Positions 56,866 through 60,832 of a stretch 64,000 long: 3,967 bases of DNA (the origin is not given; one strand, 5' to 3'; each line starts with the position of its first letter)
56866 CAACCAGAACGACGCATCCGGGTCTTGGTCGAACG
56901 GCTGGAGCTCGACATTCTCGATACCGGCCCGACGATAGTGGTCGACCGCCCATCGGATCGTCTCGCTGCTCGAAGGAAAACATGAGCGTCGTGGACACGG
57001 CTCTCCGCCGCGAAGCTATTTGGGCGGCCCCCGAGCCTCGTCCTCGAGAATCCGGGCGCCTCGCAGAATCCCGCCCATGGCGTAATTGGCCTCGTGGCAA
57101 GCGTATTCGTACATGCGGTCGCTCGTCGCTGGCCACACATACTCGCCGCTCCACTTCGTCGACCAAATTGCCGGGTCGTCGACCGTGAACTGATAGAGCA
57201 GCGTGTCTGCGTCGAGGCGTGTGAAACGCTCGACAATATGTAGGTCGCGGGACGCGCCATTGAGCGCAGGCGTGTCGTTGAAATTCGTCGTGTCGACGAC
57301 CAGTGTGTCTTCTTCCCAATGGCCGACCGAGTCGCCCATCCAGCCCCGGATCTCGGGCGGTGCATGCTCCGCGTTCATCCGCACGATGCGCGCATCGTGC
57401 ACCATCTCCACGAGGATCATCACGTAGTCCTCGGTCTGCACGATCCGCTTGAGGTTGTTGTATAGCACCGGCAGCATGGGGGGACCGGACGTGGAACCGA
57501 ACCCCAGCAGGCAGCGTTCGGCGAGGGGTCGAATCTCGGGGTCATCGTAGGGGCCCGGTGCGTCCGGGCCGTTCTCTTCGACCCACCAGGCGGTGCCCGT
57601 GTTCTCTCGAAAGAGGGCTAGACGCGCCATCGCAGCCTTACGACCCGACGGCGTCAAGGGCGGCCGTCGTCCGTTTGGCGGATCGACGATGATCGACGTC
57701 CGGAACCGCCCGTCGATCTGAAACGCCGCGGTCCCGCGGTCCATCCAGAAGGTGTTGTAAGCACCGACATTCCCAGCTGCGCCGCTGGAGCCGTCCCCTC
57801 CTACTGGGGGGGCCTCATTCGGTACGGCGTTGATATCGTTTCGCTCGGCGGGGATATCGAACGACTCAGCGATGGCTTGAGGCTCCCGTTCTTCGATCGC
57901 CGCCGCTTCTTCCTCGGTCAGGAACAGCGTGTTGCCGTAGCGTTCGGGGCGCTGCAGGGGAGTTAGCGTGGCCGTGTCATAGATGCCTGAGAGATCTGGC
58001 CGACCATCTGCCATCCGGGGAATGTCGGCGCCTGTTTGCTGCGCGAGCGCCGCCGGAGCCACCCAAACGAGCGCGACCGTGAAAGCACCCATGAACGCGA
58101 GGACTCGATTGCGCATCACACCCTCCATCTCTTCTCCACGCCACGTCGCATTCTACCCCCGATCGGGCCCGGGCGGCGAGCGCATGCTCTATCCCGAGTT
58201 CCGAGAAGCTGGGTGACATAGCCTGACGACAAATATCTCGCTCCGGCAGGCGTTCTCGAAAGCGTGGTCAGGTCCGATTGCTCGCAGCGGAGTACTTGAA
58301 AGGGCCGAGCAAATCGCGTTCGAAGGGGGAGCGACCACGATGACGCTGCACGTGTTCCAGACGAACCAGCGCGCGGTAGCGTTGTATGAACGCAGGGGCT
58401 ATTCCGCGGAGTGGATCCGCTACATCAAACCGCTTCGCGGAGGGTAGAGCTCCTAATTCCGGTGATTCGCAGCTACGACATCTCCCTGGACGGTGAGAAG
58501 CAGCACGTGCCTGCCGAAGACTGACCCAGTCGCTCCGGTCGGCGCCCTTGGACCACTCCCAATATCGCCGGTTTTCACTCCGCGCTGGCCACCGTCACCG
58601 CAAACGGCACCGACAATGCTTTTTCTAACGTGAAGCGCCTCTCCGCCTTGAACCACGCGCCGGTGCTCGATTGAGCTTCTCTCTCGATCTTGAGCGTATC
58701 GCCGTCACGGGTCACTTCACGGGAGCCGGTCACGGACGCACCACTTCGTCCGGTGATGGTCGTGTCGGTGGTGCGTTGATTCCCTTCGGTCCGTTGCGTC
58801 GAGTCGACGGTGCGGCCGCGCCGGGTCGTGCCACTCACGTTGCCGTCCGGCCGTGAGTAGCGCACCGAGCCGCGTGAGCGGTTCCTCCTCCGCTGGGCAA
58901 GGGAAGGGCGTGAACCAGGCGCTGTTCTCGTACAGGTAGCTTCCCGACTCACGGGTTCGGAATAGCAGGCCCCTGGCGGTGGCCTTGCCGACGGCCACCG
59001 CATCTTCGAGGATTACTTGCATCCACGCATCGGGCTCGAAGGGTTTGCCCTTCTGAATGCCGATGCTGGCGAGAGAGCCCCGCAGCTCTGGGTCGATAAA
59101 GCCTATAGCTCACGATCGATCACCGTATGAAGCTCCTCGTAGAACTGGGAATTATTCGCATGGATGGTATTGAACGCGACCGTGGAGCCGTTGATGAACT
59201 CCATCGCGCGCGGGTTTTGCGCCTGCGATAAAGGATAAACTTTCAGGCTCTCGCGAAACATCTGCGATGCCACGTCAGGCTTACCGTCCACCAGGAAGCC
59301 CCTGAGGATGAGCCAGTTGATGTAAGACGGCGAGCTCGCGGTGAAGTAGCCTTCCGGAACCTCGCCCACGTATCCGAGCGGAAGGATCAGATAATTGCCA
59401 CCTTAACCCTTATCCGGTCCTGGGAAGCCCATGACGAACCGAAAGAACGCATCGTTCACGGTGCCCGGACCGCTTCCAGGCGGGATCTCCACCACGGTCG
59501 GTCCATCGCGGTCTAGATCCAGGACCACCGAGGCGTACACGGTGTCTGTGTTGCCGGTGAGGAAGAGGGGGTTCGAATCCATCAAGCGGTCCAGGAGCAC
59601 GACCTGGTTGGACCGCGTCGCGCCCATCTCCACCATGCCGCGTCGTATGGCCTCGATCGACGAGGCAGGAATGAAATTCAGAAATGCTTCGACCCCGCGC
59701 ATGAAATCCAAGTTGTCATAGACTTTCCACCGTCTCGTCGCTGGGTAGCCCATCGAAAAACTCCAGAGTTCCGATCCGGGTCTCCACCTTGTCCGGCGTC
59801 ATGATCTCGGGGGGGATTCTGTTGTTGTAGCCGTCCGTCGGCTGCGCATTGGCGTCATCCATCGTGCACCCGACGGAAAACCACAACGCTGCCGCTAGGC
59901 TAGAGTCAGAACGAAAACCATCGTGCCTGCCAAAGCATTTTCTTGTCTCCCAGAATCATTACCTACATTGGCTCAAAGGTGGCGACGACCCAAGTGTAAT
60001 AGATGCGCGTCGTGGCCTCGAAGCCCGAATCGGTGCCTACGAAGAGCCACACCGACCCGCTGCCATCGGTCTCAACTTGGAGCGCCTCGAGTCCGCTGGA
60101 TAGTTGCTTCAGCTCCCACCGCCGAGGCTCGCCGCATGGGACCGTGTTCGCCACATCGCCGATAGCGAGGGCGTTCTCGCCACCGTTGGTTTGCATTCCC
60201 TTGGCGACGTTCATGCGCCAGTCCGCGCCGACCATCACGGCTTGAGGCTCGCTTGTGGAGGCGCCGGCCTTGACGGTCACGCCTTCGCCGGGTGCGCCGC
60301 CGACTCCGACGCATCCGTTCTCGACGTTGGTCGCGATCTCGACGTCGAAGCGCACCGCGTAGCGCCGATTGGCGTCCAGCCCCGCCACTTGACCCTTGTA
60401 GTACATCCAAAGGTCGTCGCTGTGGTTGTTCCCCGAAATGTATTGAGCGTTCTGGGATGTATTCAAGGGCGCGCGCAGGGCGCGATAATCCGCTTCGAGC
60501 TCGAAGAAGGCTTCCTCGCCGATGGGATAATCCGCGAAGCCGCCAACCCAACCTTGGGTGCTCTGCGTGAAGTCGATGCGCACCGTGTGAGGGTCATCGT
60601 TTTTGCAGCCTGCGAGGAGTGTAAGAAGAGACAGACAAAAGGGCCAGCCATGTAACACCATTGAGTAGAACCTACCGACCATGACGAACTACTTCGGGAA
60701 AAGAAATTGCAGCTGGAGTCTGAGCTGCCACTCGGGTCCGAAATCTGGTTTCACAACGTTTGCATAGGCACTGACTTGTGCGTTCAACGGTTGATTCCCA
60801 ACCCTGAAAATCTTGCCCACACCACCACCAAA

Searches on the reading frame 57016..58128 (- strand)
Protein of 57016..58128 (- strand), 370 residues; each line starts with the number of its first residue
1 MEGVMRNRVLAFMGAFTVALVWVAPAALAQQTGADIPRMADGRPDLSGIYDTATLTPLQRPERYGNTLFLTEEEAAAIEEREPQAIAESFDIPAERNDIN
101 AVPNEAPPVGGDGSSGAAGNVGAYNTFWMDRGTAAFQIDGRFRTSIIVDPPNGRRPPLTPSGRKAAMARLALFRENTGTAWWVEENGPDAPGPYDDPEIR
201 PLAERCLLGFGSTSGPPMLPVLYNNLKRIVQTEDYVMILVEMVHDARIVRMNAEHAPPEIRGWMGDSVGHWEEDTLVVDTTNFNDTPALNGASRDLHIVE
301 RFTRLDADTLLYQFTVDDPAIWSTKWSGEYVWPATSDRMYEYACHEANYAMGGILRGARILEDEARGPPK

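Call 13: find_encoding_contigs(protein=window:57016-58128:-, flank=10000, max_places=8)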
Protein window:57016-58128:- (370 aa): 1 contig read that carries it; 1 place shown.
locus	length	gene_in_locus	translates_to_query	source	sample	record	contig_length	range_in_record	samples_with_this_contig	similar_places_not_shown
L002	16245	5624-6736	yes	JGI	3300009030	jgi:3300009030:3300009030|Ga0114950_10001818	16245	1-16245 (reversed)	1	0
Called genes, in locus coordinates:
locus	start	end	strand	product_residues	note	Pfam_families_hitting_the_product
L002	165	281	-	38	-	-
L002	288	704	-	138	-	PF18423:zf_CopZ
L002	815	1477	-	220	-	PF02411:MerT (weak), PF00403:HMA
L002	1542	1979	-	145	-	PF00376:MerR, PF13411:MerR_1, PF09278:MerR-DNA-bind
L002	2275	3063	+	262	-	-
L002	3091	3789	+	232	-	-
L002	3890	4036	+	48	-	-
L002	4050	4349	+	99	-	PF06863:DUF1254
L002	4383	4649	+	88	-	-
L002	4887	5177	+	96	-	-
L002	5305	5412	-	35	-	-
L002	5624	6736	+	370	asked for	-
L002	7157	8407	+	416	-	-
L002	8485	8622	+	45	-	-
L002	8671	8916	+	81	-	-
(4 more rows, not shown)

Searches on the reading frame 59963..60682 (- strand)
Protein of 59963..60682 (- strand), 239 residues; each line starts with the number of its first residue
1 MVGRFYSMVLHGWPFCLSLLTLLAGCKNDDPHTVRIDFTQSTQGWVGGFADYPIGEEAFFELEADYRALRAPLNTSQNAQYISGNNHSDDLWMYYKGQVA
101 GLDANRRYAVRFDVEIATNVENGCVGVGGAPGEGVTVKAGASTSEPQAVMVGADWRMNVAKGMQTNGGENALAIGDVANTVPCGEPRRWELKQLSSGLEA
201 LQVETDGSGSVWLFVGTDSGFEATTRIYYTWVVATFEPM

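Call 7: search_protein_families(library=pfam, proteins=[window:59963-60682:-], max_evalue=0.01)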
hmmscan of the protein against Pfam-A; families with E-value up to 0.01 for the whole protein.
window:59963-60682:- (239 aa): 0 families

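Call 8: search_protein_families(library=ncbifam, proteins=[window:59963-60682:-], max_evalue=0.01)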
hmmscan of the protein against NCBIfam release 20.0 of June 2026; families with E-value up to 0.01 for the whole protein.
window:59963-60682:- (239 aa): 0 families

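Call 53: search_protein_families(library=pfam, proteins=[window:59963-60682:-], max_evalue=1)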
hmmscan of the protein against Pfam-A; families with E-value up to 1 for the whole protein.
window:59963-60682:- (239 aa): 1 family
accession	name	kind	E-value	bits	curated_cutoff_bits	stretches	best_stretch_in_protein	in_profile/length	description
PF18359.7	Tudor_5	-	0.19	12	31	1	93-113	19-42/53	Histone methyltransferase Tudor domain 1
